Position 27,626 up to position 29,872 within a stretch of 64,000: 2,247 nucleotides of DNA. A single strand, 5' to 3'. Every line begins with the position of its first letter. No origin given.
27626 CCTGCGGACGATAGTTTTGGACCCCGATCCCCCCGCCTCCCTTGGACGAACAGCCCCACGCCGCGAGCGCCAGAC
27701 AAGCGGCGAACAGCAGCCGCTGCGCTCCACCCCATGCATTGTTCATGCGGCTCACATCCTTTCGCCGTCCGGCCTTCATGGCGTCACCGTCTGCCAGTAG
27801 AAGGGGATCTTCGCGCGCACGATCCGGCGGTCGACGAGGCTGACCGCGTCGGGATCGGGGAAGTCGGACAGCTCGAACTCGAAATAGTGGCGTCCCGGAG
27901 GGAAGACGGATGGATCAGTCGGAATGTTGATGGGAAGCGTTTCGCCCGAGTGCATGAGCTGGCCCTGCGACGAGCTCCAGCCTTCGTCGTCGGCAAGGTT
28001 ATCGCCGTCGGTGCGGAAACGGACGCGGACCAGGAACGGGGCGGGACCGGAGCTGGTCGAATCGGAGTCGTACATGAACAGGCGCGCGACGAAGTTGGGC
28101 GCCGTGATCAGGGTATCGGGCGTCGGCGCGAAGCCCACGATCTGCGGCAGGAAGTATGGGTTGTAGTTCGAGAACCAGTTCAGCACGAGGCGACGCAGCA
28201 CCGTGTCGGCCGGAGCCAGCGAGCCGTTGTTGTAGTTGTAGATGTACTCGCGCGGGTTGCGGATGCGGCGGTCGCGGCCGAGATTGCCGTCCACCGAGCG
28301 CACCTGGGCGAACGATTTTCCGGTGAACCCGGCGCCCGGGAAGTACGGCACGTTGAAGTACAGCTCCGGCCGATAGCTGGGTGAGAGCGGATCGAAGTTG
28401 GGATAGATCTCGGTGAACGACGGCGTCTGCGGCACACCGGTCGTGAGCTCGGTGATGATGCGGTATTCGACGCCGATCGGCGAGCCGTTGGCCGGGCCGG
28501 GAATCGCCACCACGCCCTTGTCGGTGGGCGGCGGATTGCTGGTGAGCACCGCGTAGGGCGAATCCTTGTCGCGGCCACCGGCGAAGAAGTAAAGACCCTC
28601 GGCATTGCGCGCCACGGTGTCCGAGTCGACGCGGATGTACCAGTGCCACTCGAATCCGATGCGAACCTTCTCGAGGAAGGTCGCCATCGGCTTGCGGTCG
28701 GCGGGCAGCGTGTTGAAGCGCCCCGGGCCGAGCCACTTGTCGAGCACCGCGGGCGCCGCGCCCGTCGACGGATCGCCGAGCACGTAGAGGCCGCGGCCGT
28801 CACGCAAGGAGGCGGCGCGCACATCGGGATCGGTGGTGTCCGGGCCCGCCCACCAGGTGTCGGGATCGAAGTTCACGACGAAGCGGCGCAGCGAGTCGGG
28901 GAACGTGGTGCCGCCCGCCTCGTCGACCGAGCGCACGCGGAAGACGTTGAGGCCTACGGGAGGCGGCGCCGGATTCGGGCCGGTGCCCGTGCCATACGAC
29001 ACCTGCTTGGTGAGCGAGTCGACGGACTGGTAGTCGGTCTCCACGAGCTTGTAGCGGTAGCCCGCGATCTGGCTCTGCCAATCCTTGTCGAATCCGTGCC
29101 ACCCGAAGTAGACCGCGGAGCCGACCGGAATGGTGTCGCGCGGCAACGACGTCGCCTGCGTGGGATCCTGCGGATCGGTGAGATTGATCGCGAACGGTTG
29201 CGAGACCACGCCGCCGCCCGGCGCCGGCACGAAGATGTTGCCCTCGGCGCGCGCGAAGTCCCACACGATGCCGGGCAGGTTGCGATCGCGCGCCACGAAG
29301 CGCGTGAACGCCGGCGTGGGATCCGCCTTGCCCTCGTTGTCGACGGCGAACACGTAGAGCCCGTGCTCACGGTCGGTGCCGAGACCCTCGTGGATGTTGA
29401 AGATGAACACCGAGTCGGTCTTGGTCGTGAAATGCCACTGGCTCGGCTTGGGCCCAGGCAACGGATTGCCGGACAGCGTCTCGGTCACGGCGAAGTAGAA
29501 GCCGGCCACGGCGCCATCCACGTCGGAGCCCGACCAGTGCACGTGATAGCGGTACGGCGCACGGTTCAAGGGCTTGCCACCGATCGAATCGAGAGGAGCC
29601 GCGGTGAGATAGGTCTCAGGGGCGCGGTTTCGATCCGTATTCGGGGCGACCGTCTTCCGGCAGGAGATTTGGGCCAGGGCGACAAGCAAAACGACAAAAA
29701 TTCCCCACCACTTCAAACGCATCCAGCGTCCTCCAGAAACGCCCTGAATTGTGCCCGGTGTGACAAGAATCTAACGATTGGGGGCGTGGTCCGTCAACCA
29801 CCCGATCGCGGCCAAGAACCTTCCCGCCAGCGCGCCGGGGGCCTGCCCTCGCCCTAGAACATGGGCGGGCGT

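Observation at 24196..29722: Operon of two paralogous giant lipoproteins plus a Cys-rich T9SS-sorted protein: candidate uncharacterised cell-surface system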

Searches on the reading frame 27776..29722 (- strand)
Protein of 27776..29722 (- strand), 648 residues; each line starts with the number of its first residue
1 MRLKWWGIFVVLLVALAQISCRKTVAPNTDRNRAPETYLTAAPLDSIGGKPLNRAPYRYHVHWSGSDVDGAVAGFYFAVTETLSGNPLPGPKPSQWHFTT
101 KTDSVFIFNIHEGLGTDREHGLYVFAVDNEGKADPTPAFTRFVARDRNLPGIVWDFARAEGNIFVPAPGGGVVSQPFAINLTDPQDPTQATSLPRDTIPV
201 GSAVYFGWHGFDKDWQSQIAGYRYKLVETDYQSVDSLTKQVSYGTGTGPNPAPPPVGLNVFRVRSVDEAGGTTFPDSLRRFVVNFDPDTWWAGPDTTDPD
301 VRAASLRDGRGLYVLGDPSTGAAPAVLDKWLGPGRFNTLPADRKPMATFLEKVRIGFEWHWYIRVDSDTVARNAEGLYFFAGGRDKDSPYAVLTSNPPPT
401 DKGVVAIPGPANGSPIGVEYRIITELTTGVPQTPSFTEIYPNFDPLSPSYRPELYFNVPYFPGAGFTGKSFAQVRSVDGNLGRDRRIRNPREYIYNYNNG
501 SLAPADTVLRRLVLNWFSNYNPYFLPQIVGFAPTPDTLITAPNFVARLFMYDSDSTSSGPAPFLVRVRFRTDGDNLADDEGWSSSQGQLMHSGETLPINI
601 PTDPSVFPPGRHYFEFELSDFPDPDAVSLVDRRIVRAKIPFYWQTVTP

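Call 3: search_protein_families(library=pfam, proteins=[window:27776-29722:-], max_evalue=1)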
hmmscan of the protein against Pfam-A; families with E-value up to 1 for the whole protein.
window:27776-29722:- (648 aa): 0 families

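Call 4: search_protein_families(library=ncbifam, proteins=[window:27776-29722:-], max_evalue=1)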
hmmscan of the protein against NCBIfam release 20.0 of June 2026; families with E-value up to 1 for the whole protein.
window:27776-29722:- (648 aa): 0 families

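Call 9: search_solved_structures(query=window:27776-29722:-, max_evalue=1)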
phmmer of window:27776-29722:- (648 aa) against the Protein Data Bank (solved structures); distinct sequences matched with E-value up to 1: 0.

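Call 22: find_homologous_proteins(query=window:27776-29722:-)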
Query window:27776-29722:- (648 aa): 116 proteins with E <= 0.001 among 8000 candidates.
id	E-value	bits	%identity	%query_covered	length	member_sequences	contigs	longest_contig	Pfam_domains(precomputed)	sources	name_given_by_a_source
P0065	0.0e+0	1394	92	100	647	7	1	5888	-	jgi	-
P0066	0.0e+0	1238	81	100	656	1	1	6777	-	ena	-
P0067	0.0e+0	1215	80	100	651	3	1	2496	-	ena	-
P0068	0.0e+0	1181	79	100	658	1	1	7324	-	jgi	jgi:hypothetical protein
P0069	0.0e+0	1114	74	100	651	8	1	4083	-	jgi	-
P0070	1.6e-257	875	61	100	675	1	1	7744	-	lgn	-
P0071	7.2e-255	866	62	100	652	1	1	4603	-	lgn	-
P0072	2.3e-254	864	61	99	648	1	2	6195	-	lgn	-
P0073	1.3e-251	855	62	100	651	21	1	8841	-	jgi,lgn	-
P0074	5.0e-246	837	61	100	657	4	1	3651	-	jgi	-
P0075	9.0e-241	819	59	100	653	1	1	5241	-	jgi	jgi:hypothetical protein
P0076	1.5e-222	759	56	100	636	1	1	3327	-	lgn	-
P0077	1.5e-221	756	55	100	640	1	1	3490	-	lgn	-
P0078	2.4e-214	732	55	100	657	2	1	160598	-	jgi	jgi:hypothetical protein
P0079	4.9e-211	721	52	100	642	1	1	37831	-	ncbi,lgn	-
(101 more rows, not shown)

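Call 33: search_solved_structures(query=A3, max_evalue=1)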
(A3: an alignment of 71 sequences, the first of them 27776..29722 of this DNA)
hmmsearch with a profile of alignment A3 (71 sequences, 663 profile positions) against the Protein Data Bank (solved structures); distinct sequences matched with E-value up to 1: 0.

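Call 52: predict_structure(alignment_id=A3)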
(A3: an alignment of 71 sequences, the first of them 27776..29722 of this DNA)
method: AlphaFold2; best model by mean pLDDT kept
length: 648 residues; sequences in the alignment: 71
mean_pLDDT: 89.4   pTM: 0.76
mean pLDDT of the five models: 89.4, 88.7, 87.8, 87.8, 87.5
residues with pLDDT >= 90: 431; 70-90: 172; 50-70: 36; < 50: 9
segments of 3 or more residues with pLDDT < 50: 21-29
pLDDT, mean of each block of 10 residues (from residue 1): 69 71 46 83 64 78 88 91 79 92 84 68 91 88 83 97 89 94 90 93 97 88 96 96 93 96 92 92 96 96 95 96 95 95 95 93 96 94 96 91 93 95 92 95 94 93 77 97 94 96 94 94 95 95 95 86 94 88 90 95 91 95 68 92 84
secondary structure, 60 per line:
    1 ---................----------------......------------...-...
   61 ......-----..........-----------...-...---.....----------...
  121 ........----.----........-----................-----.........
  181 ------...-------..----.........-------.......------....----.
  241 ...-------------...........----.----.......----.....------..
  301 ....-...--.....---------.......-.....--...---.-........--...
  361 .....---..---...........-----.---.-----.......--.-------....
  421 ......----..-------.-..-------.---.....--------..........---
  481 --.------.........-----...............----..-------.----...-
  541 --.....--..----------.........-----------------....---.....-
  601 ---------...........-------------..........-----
elements in order: H4-19 E36-41 E54-56 E58-66 E72-81 E97-99 E103-107 E118-128 E138-145 E151-166 E172-180 E203-211 E219-225 E232-235 E240-243 E257-267 E277-283 E288-292 H299-304 E306-308 E311-315 H325-331 H333-337 E348-355 E358-365 E374-384 H400-406 E417-426 E455-459 E468-477 H490-498 H504-512 E513-518 E537-539 E543-547 E562-570 E588-591 E595-599 E610-620 E634-643

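Call 76: fold_search(model_id=the predicted structure, library=pdb)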
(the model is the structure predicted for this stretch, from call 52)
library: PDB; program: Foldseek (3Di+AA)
matches with E <= 10: 1345; with E <= 0.001: 101
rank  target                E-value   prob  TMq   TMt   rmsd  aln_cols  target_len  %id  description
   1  8uin_A                5.5e-09  1.00  0.20  0.20  36.6       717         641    9  Structure of the C3bBb-albicin complex (released 2024-05-08)
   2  3cu7_A                1.1e-08  1.00  0.17  0.08  36.2       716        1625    8  Human Complement Component 5 (released 2008-06-10)
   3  5a42                  1.2e-08  1.00  0.13  0.07  39.8       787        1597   10  Cryo-EM single particle 3D reconstruction of the native conformation of E. coli alpha-2-macroglobulin (ECAM) (released 2015-07-29)
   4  4u48                  2.0e-08  1.00  0.13  0.07  39.0       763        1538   10  Crystal structure of Salmonella alpha-2-macroglobulin (released 2014-09-17)
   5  7q62_B                3.5e-08  1.00  0.15  0.12  38.0       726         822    9  Structure of TEV cleaved A2ML1 dimer (A2ML1-TT dimer) (released 2022-04-20)
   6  7q1y_A                4.8e-08  1.00  0.15  0.09  38.0       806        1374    8  X-ray structure of human A2ML1 (released 2022-04-20)
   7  9u61_E                5.5e-08  1.00  0.18  0.09  36.6       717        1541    8  CP/MBL pathways C3 convertase C4b2a and C3 complex (released 2026-01-14)
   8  9ijj_4G               5.8e-08  0.95  0.11  0.03  46.1       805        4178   11  In situ structure of the central apparatus in mouse sperm axoneme. (released 2025-06-04)
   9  8uin_G                6.1e-08  1.00  0.20  0.20  36.3       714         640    8  Structure of the C3bBb-albicin complex (released 2024-05-08)
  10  1zlg                  9.1e-08  1.00  0.13  0.12  24.1       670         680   10  Solution structure of the extracellular matrix protein anosmin-1 (released 2006-05-09)
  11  7stz_C                9.6e-08  0.99  0.12  0.14  32.9       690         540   10  Crystal Structure of Human E-cadherin EC1-5 bound by mouse monoclonal antibody Fab mAb-1_19A11 (released 2022-01-26)
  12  9ba4_A                1.2e-07  1.00  0.14  0.11  26.7       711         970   10  Full-length cross-linked Contactin 2 (CNTN2) (released 2024-07-17)
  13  3q2v_B                1.2e-07  1.00  0.13  0.16  18.5       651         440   10  Crystal structure of mouse E-cadherin ectodomain (released 2011-04-06)
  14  8ave_B                2.1e-07  1.00  0.13  0.14  29.0       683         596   10  Human leptin in complex with the human LEP-R ectodomain fused to a C-terminal trimeric isoleucine GCN4 zipper (2:2 mod (released 2023-04-05)
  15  2wii_A                2.4e-07  1.00  0.21  0.21  36.3       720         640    9  Complement C3b in complex with factor H domains 1-4 (released 2009-06-09)
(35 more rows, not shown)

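Call 93: search_protein_families(library=padloc, proteins=[window:27776-29722:-], max_evalue=0.01)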
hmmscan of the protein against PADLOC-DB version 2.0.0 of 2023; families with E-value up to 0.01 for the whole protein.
window:27776-29722:- (648 aa): 0 families

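Call 94: search_protein_families(library=ncbifam, alignment_id=A3, max_evalue=0.01)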
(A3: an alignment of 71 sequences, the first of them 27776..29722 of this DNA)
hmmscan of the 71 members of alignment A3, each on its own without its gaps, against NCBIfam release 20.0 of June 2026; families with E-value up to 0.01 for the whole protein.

A. member 1, window:27776-29722:- (648 aa): 0 families

B. families by the number of members that match (of 71 scanned): 0 families

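Call 95: search_protein_families(library=pfam, alignment_id=A3, max_evalue=0.01)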
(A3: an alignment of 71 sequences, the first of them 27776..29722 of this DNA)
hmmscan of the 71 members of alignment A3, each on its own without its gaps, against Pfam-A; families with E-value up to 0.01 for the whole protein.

A. member 1, window:27776-29722:- (648 aa): 0 families

B. families by the number of members that match (of 71 scanned): 1 family
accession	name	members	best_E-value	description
PF00041.27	fn3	1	0.0069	Fibronectin type III domain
